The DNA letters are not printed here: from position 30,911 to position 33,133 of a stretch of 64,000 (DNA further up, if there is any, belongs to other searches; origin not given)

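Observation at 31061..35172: Operon coupling an IGHMBP2/Upf1-like SF1B helicase to an RDD membrane protein, short YrdC/TsaC and MetAP2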

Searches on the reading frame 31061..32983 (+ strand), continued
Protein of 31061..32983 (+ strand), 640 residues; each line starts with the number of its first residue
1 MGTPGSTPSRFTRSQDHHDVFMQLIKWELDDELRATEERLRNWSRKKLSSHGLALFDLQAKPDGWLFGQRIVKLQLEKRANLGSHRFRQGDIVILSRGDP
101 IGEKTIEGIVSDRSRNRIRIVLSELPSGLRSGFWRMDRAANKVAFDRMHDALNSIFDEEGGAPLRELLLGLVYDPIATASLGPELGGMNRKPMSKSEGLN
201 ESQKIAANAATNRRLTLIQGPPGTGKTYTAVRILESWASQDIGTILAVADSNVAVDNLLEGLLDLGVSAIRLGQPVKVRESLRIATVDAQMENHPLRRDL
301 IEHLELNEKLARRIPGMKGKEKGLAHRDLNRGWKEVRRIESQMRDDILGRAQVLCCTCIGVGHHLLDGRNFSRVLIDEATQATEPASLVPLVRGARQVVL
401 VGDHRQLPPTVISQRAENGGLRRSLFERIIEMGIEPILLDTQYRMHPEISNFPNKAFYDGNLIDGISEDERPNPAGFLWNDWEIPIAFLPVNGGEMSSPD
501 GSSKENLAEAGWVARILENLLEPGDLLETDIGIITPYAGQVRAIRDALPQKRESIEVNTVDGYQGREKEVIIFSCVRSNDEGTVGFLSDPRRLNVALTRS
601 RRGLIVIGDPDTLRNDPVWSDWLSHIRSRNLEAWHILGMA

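Call 37: find_homologous_proteins(query=A1, max_evalue=1e-20)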
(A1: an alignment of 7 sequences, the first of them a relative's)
Query A1 (7 sequences) (660 aa, profile of the alignment): 2439 proteins with E <= 1e-20 among 8000 candidates; the best 120 are listed.
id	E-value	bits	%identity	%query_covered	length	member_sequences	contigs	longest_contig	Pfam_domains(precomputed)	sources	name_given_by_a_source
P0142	1.6e-270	917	100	100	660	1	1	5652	PF13087.13,PF13086.13,PF13604.13,PF13245.13,PF21138.4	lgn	-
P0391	4.3e-245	833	78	99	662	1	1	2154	PF13087.13,PF13086.13,PF13604.13,PF13245.13,PF21138.4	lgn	-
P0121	3.7e-221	754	40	96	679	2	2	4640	PF13087.13,PF13086.13,PF13604.13,PF13245.13,PF21138.4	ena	-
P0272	1.7e-220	752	40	97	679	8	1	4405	PF13087.13,PF13086.13,PF13604.13,PF13245.13,PF21138.4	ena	-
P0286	1.8e-220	752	38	98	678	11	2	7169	PF13087.13,PF13086.13,PF01443.25,PF13604.13,PF13245.13,PF21138.4,PF00580.28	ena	-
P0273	2.2e-220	751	39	97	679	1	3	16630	PF13087.13,PF13086.13,PF13604.13,PF13245.13,PF21138.4,PF20720.4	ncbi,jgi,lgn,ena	-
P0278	2.3e-220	751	38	99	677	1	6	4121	PF13087.13,PF13086.13,PF13604.13,PF13245.13,PF21138.4,PF00580.28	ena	-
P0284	1.4e-219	749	38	98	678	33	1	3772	PF13087.13,PF13086.13,PF01443.25,PF13604.13,PF13245.13,PF21138.4,PF00580.28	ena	-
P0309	1.6e-218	745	40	94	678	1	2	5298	PF13087.13,PF13086.13,PF01443.25,PF13604.13,PF13245.13,PF21138.4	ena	-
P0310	5.6e-218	744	37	99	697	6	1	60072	PF13087.13,PF13086.13,PF01443.25,PF13604.13,PF13245.13,PF21138.4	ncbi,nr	ncbi:MAG: hypothetical protein CMB56_003125 [Methanobacteriota archaeon]|nr:MAG: hypothetical protei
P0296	2.1e-217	742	37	96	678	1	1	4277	PF13087.13,PF13086.13,PF01443.25,PF13604.13,PF13245.13,PF21138.4,PF09848.16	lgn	-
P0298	4.6e-217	740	37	99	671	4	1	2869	PF13087.13,PF13086.13,PF01443.25,PF13604.13,PF13245.13,PF21138.4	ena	-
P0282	5.2e-217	740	39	95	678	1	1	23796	PF13087.13,PF13086.13,PF01443.25,PF13604.13,PF13245.13,PF21138.4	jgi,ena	-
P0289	7.7e-217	740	38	95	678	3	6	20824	PF13087.13,PF13086.13,PF01443.25,PF13604.13,PF13245.13,PF21138.4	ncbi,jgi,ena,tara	tara:strand:+ start:681 stop:2717 length:2037 start_codon:yes stop_codon:yes gene_type:complete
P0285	7.7e-217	740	38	97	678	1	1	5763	PF13087.13,PF13086.13,PF01443.25,PF13604.13,PF13245.13,PF21138.4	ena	-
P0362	2.0e-215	735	38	94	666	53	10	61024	PF13087.13,PF13086.13,PF01443.25,PF13604.13,PF13245.13,PF21138.4,PF20720.4,PF00580.28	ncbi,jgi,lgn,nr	ncbi:MAG TPA: hypothetical protein EYQ85_03035 [Candidatus Poseidoniales archaeon]|jgi:regulator of 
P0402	3.4e-214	731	38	93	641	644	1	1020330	PF13087.13,PF13086.13,PF01443.25,PF13604.13,PF13245.13,PF21138.4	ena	-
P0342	8.4e-213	726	37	94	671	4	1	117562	PF13087.13,PF13086.13,PF01443.25,PF13604.13,PF13245.13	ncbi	-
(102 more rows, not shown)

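Call 38: find_encoding_contigs(protein=P0142, flank=6000, max_places=2)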
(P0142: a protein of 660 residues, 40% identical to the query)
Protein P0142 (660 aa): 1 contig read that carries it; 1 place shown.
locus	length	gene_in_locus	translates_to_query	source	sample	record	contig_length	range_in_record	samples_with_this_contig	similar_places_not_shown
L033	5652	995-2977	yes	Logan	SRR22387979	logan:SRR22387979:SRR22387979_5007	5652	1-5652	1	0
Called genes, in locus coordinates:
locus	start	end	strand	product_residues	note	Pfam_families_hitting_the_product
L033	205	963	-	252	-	PF02245:Pur_DNA_glyco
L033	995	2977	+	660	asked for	PF21138:SMUBP-2_HCS1_1B, PF13604:AAA_30 (faint), PF13086:AAA_11, PF13245:AAA_19, PF13087:AAA_12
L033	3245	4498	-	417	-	-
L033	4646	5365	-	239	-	-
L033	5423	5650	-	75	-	?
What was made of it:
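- The one prokaryote-like non-Poseidoniales relative with context (P0142, L033) sits next to a 3-methyladenine DNA glycosylase gene (call 38).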

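Call 39: find_encoding_contigs(protein=P0402, flank=8000, max_places=1)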
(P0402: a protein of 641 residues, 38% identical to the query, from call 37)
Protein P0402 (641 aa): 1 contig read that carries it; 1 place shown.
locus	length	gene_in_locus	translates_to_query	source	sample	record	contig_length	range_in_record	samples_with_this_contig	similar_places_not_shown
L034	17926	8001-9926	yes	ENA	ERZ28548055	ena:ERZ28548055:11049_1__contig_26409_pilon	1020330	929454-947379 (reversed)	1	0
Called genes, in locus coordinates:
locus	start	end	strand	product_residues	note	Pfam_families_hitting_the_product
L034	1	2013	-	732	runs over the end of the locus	PF00133:tRNA-synt_1, PF01406:tRNA-synt_1e (faint), PF09334:tRNA-synt_1g, PF13603:tRNA-synt_1_2, PF00133:tRNA-synt_1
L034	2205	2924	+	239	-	PF00753:Lactamase_B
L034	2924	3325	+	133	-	PF02566:OsmC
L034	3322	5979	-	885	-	PF28598:PDH_E1_N, PF00456:Transketolase_N, PF17831:PDH_E1_M, PF22613:Transketolase_C_1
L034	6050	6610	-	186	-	PF13302:Acetyltransf_3, PF00583:Acetyltransf_1 (weak)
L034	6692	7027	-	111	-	-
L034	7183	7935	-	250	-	-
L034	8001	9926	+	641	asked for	PF21138:SMUBP-2_HCS1_1B, PF13086:AAA_11, PF13604:AAA_30 (weak), PF01443:Viral_helicase1 (faint), PF13245:AAA_19, PF13087:AAA_12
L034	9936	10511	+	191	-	PF06271:RDD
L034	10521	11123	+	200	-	PF01300:Sua5_yciO_yrdC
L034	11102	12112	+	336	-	PF00557:Peptidase_M24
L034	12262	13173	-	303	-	PF00892:EamA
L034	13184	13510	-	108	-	PF00462:Glutaredoxin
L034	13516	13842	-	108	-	PF01722:BolA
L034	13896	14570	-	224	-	PF00834:Ribul_P_3_epim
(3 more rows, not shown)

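Call 40: search_solved_structures(query=P0123, max_evalue=1e-40)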
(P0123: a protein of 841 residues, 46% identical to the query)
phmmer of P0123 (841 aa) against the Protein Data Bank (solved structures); distinct sequences matched with E-value up to 1e-40: 18.
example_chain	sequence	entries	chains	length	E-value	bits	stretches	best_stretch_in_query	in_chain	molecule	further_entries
2xzo_A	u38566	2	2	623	1.2e-89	304.9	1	288-729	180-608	REGULATOR OF NONSENSE TRANSCRIPTS 1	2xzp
2gjk_A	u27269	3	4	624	1.3e-89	304.9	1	288-729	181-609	Regulator of nonsense transcripts 1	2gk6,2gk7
6ej5_A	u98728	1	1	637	1.4e-89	304.8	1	288-729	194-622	Regulator of nonsense transcripts 1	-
9qwn_A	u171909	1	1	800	2.4e-89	304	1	288-729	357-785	Isoform 2 of Regulator of nonsense transcripts 1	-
2wjv_A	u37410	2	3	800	2.8e-89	303.8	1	288-729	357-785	REGULATOR OF NONSENSE TRANSCRIPTS 1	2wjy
8rd3_A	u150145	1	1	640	1.2e-81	278.5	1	287-719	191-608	ATP-dependent helicase NAM7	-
9qdq_A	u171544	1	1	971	1.8e-81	278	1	287-727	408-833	ATP-dependent helicase NAM7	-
2xzl_A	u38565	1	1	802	1.9e-81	277.9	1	287-719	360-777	ATP-DEPENDENT HELICASE NAM7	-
4b3g_A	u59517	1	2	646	5.3e-64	220.2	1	96-712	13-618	DNA-BINDING PROTEIN SMUBP-2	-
4b3f_X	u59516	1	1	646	1.4e-63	218.8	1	98-713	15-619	DNA-BINDING PROTEIN SMUBP-2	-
5mzn_A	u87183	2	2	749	1.8e-57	198.6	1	440-718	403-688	Helicase SEN1,Helicase SEN1 | Helicase SEN1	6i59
8ftm_A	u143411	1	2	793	1.5e-56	195.5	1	390-720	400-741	5'-3' RNA helicase-like protein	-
8ram_O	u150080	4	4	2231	1.8e-56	195.3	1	440-718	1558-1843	Helicase SEN1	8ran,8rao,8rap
8ftk_A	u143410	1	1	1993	6.7e-56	193.4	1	388-791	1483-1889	5'-3' RNA helicase-like protein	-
8fth_A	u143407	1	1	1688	2.3e-55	191.6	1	432-720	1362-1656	5'-3' RNA helicase-like protein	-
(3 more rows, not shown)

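Call 41: search_solved_structures(query=P0124, max_evalue=1e-40)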
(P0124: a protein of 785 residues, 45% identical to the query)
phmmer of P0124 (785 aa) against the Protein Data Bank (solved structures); distinct sequences matched with E-value up to 1e-40: 15.
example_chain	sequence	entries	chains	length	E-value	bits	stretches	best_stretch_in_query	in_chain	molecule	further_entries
6ej5_A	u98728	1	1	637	9.7e-88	298.5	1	330-777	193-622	Regulator of nonsense transcripts 1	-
2xzo_A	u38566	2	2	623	1.5e-87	297.9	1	330-777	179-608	REGULATOR OF NONSENSE TRANSCRIPTS 1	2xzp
2gjk_A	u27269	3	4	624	1.5e-87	297.9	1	330-777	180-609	Regulator of nonsense transcripts 1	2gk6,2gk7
2wjv_A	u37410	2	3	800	3e-87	296.9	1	330-777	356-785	REGULATOR OF NONSENSE TRANSCRIPTS 1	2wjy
9qwn_A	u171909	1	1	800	3e-87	296.9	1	330-777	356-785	Isoform 2 of Regulator of nonsense transcripts 1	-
8rd3_A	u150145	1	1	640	3.5e-81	276.8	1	330-767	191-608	ATP-dependent helicase NAM7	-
2xzl_A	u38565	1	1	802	6.7e-81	275.9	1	330-767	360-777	ATP-DEPENDENT HELICASE NAM7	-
9qdq_A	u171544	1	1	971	1.1e-80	275.2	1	330-767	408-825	ATP-dependent helicase NAM7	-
4b3g_A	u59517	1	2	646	4.7e-66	226.8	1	331-768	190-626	DNA-BINDING PROTEIN SMUBP-2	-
4b3f_X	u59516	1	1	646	4.8e-66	226.7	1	331-768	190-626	DNA-BINDING PROTEIN SMUBP-2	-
5mzn_A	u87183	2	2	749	1.1e-57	199.2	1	325-772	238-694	Helicase SEN1,Helicase SEN1 | Helicase SEN1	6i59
8ram_O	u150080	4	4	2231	1e-55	192.6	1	464-772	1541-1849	Helicase SEN1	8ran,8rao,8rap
8ftm_A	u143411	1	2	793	1.3e-55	192.3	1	370-772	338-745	5'-3' RNA helicase-like protein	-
8fth_A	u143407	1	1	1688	2.4e-54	188.1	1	370-772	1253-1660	5'-3' RNA helicase-like protein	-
8ftk_A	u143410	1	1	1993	3.5e-54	187.5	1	370-772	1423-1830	5'-3' RNA helicase-like protein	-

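Call 42: search_solved_structures(query=P0142, max_evalue=1e-40)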
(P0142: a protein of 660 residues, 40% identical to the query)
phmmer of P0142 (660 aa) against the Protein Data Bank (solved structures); distinct sequences matched with E-value up to 1e-40: 19.
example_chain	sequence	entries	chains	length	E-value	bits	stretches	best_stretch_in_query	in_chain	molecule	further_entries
2xzo_A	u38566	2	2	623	8.1e-80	272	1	229-655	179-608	REGULATOR OF NONSENSE TRANSCRIPTS 1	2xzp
2gjk_A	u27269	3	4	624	8.1e-80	272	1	229-655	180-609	Regulator of nonsense transcripts 1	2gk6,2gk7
6ej5_A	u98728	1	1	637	8.6e-80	272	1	229-655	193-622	Regulator of nonsense transcripts 1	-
9qwn_A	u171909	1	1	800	1.6e-79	271.1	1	229-655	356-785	Isoform 2 of Regulator of nonsense transcripts 1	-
2wjv_A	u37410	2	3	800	1.6e-79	271.1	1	229-655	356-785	REGULATOR OF NONSENSE TRANSCRIPTS 1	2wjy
8rd3_A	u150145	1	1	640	1.4e-76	261.3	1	228-648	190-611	ATP-dependent helicase NAM7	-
2xzl_A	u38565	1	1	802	2.6e-76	260.4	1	228-648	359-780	ATP-DEPENDENT HELICASE NAM7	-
9qdq_A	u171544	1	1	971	4.2e-76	259.8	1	228-648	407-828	ATP-dependent helicase NAM7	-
4b3g_A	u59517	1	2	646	4.7e-63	216.7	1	226-649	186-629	DNA-BINDING PROTEIN SMUBP-2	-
4b3f_X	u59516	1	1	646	7.4e-63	216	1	226-649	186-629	DNA-BINDING PROTEIN SMUBP-2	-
5mzn_A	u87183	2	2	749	5e-58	200.1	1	226-644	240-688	Helicase SEN1,Helicase SEN1 | Helicase SEN1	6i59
8ram_O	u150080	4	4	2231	1.9e-56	194.9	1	355-644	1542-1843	Helicase SEN1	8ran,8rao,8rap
8ftm_A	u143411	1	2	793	5.1e-51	176.9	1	360-644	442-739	5'-3' RNA helicase-like protein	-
8fth_A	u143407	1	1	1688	5.7e-50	173.5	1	360-644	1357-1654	5'-3' RNA helicase-like protein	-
8ftk_A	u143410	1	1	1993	8.6e-50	172.9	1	360-644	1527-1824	5'-3' RNA helicase-like protein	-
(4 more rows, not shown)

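Call 44: list_cluster_members(proteins=[P0125, P0141, P0128, P0137, P0241, P0254, P0139, P0155, P0136, P0172])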
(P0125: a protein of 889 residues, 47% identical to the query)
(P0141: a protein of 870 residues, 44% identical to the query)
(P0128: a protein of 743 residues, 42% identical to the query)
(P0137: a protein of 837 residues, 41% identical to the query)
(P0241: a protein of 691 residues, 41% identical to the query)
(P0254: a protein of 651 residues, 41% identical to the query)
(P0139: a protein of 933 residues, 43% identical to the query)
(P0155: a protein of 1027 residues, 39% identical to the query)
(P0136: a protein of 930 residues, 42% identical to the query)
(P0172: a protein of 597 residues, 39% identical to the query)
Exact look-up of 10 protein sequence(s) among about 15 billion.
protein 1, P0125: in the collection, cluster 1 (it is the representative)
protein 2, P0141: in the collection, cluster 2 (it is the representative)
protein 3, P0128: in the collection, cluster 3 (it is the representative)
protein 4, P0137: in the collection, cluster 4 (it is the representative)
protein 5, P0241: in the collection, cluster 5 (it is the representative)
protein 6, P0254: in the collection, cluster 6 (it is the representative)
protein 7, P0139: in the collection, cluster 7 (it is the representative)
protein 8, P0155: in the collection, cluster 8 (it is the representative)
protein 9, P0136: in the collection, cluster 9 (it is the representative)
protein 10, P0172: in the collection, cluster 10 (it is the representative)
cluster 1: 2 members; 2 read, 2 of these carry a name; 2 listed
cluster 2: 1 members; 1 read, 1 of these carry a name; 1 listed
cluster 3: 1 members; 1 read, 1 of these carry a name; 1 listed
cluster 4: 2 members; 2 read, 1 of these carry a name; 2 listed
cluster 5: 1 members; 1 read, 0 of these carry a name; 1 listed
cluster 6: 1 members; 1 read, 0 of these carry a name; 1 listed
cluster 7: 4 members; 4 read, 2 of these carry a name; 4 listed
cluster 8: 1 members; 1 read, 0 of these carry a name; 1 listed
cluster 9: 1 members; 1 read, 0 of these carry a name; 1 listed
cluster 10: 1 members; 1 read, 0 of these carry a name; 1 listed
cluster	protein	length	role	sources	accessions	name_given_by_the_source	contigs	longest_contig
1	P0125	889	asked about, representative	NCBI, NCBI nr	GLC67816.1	hypothetical protein PLESTF_000610500 [Pleodorina starrii]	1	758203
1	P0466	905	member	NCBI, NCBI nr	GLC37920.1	hypothetical protein PLESTM_000663300 [Pleodorina starrii]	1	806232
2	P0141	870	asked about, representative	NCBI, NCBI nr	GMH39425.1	hypothetical protein BSKO_07323 [Bryopsis sp. KO-2023]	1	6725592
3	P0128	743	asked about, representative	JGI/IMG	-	hypothetical protein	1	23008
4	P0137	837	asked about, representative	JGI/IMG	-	-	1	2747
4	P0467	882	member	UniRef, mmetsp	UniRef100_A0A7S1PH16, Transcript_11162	Helicase ATP-binding domain-containing protein n=1 Tax=Percolomonas cosmopolitus ... | Transcript_11162/g.41717 ORF Transcript_11162/g.41717 Transcript_11162/m.41717 ...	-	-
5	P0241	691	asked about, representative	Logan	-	-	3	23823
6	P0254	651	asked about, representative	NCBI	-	-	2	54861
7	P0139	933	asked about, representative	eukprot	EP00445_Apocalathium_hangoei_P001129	CAMPEP_0203855348 /NCGR_PEP_ID=MMETSP0359-20131031/9590_1 /ASSEMBLY_ACC=CAM_ASM_000338 ...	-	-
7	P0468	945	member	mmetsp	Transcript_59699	Transcript_59699/g.194845 ORF Transcript_59699/g.194845 Transcript_59699/m.194845 ...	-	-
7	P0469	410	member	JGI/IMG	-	-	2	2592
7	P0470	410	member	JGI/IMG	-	-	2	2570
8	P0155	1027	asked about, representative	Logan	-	-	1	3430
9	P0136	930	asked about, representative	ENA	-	-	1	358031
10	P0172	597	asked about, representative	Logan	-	-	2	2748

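Call 45: search_protein_families(library=pfam, proteins=[L032:5124-6110:+, L032:6120-6395:+, L031:10966-11262:+, L029:9580-10227:-, L029:10369-11304:+, L032:1130-2359:-, L031:5769-6893:-, L033:3245-4498:-, L033:4646-5365:-, L029:4390-5250:-], max_evalue=0.01)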
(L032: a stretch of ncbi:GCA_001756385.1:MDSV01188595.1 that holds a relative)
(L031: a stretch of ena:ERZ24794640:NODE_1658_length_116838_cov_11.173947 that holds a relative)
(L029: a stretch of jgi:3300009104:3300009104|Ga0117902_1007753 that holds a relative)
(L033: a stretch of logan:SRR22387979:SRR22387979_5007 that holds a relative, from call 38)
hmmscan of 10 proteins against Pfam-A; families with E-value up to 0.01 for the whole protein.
L032:5124-6110:+ (328 aa): 0 families

L032:6120-6395:+ (91 aa): 0 families

L031:10966-11262:+ (98 aa): 1 family
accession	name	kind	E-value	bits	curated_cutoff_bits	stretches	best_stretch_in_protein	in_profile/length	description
PF00352.27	TBP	-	0.0075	16.5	22.9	0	30-90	15-78/85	Transcription factor TFIID (or TATA-binding protein, TBP)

L029:9580-10227:- (215 aa): 0 families

L029:10369-11304:+ (312 aa): 0 families

L032:1130-2359:- (409 aa): 0 families

L031:5769-6893:- (374 aa): 0 families

L033:3245-4498:- (417 aa): 0 families

L033:4646-5365:- (239 aa): 1 family
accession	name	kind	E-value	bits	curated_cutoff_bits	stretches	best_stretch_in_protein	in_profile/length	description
PF00077.25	RVP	-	8.5e-05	23.2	20.7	1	86-131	15-62/101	Retroviral aspartyl protease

L029:4390-5250:- (286 aa): 1 family
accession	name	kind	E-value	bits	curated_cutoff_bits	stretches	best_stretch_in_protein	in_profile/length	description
PF01522.26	Polysacc_deac_1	-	7.6e-05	23.1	23.1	1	67-166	34-122/124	Polysaccharide deacetylase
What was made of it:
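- The SAP domain is absent from the MGIIa versions of the neighbour (call 45).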
